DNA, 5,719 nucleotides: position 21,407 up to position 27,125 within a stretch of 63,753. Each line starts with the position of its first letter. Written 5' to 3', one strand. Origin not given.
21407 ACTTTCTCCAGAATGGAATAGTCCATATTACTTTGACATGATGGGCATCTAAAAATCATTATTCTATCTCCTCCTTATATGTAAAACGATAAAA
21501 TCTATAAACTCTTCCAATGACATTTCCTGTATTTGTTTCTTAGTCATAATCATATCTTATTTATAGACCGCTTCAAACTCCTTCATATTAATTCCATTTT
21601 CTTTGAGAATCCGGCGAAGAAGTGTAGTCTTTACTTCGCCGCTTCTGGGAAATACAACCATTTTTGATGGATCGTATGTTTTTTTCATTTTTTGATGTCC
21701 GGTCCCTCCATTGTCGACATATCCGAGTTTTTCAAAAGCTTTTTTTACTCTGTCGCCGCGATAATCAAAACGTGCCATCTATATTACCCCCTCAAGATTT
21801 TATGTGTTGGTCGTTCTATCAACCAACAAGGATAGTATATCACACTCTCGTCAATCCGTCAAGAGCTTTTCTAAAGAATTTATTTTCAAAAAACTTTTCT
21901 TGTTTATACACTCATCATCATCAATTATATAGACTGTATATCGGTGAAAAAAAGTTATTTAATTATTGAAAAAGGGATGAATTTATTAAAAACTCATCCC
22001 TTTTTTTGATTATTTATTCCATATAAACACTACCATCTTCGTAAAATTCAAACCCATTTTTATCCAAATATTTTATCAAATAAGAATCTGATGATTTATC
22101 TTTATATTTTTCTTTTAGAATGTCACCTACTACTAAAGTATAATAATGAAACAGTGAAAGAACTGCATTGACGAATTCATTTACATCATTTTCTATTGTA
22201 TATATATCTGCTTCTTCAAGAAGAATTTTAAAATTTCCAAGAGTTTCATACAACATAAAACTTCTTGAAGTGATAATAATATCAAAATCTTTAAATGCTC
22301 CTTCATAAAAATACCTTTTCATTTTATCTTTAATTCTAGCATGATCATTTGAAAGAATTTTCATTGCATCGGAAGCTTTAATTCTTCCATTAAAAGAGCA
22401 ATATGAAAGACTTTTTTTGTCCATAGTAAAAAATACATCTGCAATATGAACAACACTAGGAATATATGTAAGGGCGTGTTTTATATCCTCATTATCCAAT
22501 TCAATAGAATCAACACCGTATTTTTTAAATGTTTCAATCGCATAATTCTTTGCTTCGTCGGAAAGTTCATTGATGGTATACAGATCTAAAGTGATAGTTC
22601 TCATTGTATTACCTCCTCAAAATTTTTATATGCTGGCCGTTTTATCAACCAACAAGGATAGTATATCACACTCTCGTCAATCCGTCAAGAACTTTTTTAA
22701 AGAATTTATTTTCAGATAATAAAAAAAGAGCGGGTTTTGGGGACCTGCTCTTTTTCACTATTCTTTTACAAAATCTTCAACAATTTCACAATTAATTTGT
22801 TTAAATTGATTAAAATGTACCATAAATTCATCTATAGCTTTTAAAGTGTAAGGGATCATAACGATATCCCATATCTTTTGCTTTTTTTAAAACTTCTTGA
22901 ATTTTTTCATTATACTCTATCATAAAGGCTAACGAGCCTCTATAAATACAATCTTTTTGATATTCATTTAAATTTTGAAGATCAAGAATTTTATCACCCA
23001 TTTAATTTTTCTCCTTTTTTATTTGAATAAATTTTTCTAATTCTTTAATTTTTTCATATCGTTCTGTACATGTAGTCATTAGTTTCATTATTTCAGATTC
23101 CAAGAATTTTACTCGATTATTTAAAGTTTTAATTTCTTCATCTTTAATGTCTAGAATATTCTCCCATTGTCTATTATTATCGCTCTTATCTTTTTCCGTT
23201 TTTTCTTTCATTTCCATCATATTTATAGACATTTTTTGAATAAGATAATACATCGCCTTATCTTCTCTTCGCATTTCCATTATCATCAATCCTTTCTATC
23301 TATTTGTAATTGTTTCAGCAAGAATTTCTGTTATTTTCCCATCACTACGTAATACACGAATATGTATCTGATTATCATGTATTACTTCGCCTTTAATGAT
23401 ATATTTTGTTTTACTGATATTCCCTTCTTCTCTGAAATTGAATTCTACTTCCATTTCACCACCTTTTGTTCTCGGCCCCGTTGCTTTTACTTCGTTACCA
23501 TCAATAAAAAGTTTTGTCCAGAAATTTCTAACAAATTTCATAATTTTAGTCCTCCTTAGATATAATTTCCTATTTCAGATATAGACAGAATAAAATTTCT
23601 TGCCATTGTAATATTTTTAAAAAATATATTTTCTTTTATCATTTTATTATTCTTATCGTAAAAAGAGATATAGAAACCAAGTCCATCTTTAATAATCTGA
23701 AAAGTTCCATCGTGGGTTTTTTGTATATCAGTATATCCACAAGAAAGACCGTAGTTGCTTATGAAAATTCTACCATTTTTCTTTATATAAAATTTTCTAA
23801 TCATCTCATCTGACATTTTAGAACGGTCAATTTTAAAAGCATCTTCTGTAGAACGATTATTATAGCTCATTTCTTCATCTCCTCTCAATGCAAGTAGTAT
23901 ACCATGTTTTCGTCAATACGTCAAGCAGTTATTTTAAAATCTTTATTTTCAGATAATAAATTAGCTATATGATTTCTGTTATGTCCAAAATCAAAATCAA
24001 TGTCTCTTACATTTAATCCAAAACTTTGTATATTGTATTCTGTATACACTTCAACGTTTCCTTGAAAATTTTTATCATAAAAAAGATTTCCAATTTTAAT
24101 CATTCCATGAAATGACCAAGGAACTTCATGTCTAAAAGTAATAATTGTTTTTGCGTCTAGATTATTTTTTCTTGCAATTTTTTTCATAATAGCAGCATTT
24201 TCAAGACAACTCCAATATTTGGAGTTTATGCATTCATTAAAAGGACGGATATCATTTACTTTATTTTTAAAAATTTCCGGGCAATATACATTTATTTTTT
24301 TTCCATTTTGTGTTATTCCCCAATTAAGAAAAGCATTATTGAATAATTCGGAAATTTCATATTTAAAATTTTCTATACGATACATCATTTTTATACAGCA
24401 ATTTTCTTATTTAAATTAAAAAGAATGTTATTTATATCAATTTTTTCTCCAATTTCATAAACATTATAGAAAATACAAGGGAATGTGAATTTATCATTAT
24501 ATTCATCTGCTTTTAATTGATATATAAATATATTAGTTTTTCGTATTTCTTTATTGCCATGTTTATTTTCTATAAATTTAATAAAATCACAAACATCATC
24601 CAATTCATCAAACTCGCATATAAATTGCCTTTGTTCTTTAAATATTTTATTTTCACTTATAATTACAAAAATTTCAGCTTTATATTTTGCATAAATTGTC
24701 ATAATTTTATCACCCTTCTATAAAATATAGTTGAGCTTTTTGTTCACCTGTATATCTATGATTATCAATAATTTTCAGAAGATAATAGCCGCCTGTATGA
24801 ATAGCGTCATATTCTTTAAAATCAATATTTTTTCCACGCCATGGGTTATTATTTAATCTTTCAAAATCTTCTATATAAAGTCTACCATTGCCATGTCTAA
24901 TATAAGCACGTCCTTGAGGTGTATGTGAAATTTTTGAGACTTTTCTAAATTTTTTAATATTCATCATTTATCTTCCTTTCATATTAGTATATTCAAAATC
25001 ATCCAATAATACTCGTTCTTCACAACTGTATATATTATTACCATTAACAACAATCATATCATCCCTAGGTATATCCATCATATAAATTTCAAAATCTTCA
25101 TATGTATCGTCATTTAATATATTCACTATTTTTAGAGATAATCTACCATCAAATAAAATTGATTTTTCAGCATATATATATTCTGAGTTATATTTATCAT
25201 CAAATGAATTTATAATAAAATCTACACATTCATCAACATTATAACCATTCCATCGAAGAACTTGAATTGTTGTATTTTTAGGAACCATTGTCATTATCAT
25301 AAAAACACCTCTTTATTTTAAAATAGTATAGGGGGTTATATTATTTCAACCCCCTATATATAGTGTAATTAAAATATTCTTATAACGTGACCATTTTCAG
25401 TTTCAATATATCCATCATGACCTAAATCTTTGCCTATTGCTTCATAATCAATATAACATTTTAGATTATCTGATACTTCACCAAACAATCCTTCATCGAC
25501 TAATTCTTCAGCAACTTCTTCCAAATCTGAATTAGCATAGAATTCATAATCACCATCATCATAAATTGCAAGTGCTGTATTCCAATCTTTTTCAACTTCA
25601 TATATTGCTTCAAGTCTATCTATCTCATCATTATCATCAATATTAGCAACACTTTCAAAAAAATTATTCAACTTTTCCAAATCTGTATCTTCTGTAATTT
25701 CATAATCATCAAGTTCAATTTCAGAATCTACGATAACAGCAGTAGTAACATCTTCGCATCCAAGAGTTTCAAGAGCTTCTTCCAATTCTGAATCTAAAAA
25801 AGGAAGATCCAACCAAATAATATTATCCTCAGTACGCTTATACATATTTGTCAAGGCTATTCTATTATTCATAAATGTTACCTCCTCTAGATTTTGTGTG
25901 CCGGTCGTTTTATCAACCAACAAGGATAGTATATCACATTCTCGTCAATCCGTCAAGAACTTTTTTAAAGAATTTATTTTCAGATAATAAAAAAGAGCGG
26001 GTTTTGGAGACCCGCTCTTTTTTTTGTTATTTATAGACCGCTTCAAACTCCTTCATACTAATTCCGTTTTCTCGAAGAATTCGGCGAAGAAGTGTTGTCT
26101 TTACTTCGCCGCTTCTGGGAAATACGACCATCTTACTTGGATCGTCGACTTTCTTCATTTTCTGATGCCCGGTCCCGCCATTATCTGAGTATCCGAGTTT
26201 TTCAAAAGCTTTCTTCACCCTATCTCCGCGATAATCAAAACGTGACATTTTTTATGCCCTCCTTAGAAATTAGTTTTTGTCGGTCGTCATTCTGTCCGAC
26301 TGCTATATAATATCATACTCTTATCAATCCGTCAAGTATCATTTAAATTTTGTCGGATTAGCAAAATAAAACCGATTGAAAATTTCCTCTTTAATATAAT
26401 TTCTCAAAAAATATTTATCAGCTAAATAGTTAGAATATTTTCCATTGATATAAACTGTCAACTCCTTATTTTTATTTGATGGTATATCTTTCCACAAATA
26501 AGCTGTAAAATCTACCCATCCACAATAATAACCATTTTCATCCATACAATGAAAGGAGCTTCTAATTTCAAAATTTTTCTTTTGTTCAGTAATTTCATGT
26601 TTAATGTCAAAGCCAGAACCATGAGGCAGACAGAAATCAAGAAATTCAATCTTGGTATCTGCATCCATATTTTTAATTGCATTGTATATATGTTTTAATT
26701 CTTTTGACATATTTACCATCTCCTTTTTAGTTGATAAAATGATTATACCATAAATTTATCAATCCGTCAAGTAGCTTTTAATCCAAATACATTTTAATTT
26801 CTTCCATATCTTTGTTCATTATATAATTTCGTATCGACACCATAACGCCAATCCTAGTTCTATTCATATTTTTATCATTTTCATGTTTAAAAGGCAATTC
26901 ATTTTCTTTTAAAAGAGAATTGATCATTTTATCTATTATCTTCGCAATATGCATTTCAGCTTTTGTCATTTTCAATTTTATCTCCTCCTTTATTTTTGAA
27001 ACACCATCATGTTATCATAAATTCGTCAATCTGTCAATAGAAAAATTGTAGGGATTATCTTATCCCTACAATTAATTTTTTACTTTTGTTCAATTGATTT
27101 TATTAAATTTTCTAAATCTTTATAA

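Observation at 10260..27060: Integron-like array of 15 self-promoted accessory cassettes with no visible recombinase (candidate counter-defence island)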

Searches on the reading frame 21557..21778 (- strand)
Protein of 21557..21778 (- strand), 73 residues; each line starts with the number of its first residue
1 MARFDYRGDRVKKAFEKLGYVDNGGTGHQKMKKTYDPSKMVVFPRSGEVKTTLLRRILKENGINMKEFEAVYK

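Call 17: search_protein_families(library=pfam, max_evalue=0.05, proteins=[window:21557-21778:-])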
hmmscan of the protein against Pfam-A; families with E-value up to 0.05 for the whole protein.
window:21557-21778:- (73 aa): 1 family
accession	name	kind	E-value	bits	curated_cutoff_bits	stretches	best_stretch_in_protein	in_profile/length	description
PF07927.17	HicA_toxin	-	1.8e-07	31.6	27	1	9-63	2-58/58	HicA toxin of bacterial toxin-antitoxin,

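Call 79: search_protein_families(library=phrogs, max_evalue=0.001, proteins=[window:21557-21778:-])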
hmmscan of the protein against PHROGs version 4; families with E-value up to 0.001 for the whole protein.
window:21557-21778:- (73 aa): 1 family
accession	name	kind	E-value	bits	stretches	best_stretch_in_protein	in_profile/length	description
phrog_353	-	moron, auxiliary metabolic gene and host takeover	3.7e-07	31.1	1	16-70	15-72/73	toxin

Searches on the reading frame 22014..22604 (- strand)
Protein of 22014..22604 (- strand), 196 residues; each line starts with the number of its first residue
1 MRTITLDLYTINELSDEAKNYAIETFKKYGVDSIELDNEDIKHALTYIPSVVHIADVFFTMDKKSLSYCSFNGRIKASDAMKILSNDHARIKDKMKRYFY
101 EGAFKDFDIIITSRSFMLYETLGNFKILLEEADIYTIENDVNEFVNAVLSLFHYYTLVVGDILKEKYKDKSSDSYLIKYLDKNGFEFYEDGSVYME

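Call 17: search_protein_families(library=pfam, max_evalue=0.05, proteins=[window:22014-22604:-])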
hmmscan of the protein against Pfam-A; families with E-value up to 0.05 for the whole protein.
window:22014-22604:- (196 aa): 0 families

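Call 53: find_encoding_contigs(protein=window:22014-22604:-, flank=10000, max_places=10)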
Protein window:22014-22604:- (196 aa): no gene with exactly this product is on record in the collection.

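Call 79: search_protein_families(library=phrogs, max_evalue=0.001, proteins=[window:22014-22604:-])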
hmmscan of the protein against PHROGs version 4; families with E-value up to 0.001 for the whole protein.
window:22014-22604:- (196 aa): 1 family
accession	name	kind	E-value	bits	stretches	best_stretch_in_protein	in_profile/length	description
phrog_10310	-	unknown function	2.7e-06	28.3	1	1-54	3-55/212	-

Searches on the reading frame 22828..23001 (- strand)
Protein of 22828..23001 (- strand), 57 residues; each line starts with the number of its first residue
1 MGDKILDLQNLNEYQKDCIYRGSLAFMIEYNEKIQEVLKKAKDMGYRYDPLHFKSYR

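Call 17: search_protein_families(library=pfam, max_evalue=0.05, proteins=[window:22828-23001:-])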
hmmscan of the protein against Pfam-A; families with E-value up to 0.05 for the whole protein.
window:22828-23001:- (57 aa): 1 family
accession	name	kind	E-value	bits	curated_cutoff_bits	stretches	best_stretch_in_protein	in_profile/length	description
PF21649.3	APMV_polyA_pol_cat_2nd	-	0.019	14.4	27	1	4-53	208-257/294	APMV, Putative poly(A) polymerase, catalytic subunit, C-terminal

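Call 79: search_protein_families(library=phrogs, max_evalue=0.001, proteins=[window:22828-23001:-])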
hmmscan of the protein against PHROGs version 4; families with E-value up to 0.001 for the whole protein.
window:22828-23001:- (57 aa): 0 families

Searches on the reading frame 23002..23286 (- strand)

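Call 17: search_protein_families(library=pfam, max_evalue=0.05, proteins=[window:23002-23286:-])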
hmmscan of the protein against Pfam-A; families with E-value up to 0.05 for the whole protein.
window:23002-23286:- (94 aa): 1 family
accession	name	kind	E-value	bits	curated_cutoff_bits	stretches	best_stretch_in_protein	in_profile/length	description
PF08702.15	Fib_alpha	-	0.0046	17.6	29.9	1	17-93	55-131/143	Fibrinogen alpha/beta chain family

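Call 79: search_protein_families(library=phrogs, max_evalue=0.001, proteins=[window:23002-23286:-])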
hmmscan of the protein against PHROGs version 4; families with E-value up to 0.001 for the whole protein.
window:23002-23286:- (94 aa): 0 families

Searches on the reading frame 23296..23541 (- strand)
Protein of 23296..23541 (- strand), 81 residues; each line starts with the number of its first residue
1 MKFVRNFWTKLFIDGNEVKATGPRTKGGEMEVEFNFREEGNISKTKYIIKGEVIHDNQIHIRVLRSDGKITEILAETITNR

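Call 16: search_protein_families(library=pfam, max_evalue=0.05, proteins=[window:23296-23541:-])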
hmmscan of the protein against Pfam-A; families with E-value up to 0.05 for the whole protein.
window:23296-23541:- (81 aa): 0 families

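Call 78: search_protein_families(library=phrogs, max_evalue=0.001, proteins=[window:23296-23541:-])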
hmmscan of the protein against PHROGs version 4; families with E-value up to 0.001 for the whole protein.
window:23296-23541:- (81 aa): 1 family
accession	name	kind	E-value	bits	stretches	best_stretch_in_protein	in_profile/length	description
phrog_37977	-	unknown function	4.6e-06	27.7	1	3-69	4-70/90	-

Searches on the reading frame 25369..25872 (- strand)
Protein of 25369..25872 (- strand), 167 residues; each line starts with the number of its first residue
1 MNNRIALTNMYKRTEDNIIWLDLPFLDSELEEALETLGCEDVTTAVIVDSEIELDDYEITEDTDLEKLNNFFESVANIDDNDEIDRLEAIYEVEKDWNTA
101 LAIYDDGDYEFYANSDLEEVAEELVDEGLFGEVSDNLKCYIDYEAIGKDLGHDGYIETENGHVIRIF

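Call 16: search_protein_families(library=pfam, max_evalue=0.05, proteins=[window:25369-25872:-])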
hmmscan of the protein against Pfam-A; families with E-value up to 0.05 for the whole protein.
window:25369-25872:- (167 aa): 1 family
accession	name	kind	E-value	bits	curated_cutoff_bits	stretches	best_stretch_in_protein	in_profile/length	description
PF07275.16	ArdA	-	3.9e-12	47.5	27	1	20-163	18-154/155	Antirestriction protein (ArdA)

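Call 78: search_protein_families(library=phrogs, max_evalue=0.001, proteins=[window:25369-25872:-])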
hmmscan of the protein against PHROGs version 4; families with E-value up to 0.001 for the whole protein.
window:25369-25872:- (167 aa): 1 family
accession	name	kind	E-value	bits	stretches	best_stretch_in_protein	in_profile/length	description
phrog_2059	-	moron, auxiliary metabolic gene and host takeover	3.2e-09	38.3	1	20-160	22-171/181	anti-restriction protein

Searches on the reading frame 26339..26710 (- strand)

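Call 16: search_protein_families(library=pfam, max_evalue=0.05, proteins=[window:26339-26710:-])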
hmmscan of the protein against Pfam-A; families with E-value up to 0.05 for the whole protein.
window:26339-26710:- (123 aa): 1 family
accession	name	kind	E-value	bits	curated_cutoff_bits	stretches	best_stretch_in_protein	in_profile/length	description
PF14478.12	DUF4430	-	0.028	15.3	23.8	0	79-104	37-62/72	Domain of unknown function (DUF4430)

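Call 78: search_protein_families(library=phrogs, max_evalue=0.001, proteins=[window:26339-26710:-])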
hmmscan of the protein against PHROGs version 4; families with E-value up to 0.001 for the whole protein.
window:26339-26710:- (123 aa): 0 families

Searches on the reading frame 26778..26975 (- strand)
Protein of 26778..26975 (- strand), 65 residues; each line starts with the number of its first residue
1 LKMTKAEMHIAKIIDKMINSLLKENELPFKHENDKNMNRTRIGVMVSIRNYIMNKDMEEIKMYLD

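Call 16: search_protein_families(library=pfam, max_evalue=0.05, proteins=[window:26778-26975:-])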
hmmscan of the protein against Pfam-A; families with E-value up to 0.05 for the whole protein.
window:26778-26975:- (65 aa): 1 family
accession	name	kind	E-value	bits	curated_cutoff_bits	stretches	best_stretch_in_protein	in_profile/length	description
PF18534.6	HBD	-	0.022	15.4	32.9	1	26-55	13-42/84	Helical bundle domain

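Call 78: search_protein_families(library=phrogs, max_evalue=0.001, proteins=[window:26778-26975:-])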
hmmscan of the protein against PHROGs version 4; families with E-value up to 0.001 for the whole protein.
window:26778-26975:- (65 aa): 0 families
